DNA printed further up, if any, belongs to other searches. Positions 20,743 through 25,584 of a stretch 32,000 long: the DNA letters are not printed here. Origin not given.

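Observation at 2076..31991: A 30 kb single-strand array of seven giant head-stalk-anchor surface proteins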

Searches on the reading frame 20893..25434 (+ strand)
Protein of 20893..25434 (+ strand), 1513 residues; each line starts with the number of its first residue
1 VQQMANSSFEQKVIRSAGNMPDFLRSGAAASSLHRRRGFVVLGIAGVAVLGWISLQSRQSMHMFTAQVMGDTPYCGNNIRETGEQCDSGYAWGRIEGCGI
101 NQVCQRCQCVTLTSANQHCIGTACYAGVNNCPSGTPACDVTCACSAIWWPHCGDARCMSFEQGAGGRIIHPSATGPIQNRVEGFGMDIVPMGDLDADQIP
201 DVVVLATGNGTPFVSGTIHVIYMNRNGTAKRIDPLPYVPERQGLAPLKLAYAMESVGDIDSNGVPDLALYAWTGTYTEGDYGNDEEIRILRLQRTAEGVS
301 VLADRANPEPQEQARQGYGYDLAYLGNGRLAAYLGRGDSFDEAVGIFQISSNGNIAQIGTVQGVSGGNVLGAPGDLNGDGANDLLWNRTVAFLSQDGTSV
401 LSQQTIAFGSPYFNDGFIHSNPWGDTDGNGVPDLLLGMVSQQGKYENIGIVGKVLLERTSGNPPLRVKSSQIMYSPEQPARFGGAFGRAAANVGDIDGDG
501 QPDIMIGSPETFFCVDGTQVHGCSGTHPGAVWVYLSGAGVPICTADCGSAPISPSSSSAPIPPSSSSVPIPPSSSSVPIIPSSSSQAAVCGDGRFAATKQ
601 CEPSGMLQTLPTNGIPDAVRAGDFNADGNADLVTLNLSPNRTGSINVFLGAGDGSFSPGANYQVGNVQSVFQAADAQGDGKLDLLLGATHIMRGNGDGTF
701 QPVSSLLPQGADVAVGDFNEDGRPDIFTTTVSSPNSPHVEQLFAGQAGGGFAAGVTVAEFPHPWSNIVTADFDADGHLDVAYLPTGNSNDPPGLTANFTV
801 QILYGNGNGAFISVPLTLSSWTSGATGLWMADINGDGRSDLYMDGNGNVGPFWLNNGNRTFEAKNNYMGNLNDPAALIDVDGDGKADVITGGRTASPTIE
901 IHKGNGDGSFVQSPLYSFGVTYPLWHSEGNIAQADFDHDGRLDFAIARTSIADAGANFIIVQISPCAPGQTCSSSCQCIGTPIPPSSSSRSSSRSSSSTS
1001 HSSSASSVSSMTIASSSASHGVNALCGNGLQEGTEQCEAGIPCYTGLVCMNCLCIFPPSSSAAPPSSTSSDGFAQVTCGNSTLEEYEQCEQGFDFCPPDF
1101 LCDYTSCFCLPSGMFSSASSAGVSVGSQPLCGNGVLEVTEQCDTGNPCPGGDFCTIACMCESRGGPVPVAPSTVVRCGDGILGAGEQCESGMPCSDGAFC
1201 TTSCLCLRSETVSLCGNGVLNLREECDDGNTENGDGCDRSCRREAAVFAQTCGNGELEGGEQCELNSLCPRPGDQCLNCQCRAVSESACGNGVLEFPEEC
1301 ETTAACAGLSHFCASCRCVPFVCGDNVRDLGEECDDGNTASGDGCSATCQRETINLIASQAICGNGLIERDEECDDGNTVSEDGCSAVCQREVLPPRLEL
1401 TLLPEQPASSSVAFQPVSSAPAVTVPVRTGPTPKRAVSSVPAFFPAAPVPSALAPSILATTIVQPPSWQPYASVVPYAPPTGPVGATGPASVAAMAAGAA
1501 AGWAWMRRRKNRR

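Call 6: search_protein_families(library=pfam, proteins=[window:20893-25434:+], max_evalue=0.01)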
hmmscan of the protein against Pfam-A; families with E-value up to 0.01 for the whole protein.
window:20893-25434:+ (1513 aa): 4 families
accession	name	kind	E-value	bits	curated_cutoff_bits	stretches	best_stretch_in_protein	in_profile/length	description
PF13517.12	FG-GAP_3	-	2.6e-50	169.3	26.9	6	879-945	1-60/61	FG-GAP-like repeat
PF01839.29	FG-GAP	-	6e-28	96.7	22.1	2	486-534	1-37/37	FG-GAP repeat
PF13948.11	DUF4215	-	2.6e-14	53.7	27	3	1360-1390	18-47/47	Domain of unknown function (DUF4215)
PF12256.14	TcdB_toxin_midN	-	9.5e-05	22.2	24.8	0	665-689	23-48/181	Insecticide toxin TcdB middle/N-terminal region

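Call 7: search_protein_families(library=ncbifam, proteins=[window:20893-25434:+], max_evalue=0.01)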
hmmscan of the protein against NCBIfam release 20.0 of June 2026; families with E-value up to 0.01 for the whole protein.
window:20893-25434:+ (1513 aa): 2 families
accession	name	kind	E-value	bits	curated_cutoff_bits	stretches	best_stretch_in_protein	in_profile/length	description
TIGR02232.1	myxo_disulf_rpt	repeat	4.5e-37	125.6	20.8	3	1363-1392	4-33/38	cysteine-rich acidic repeat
NF047539.1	XAC2610_fam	domain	1.8e-06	28.3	35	0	621-649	3-32/89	XAC2610-related protein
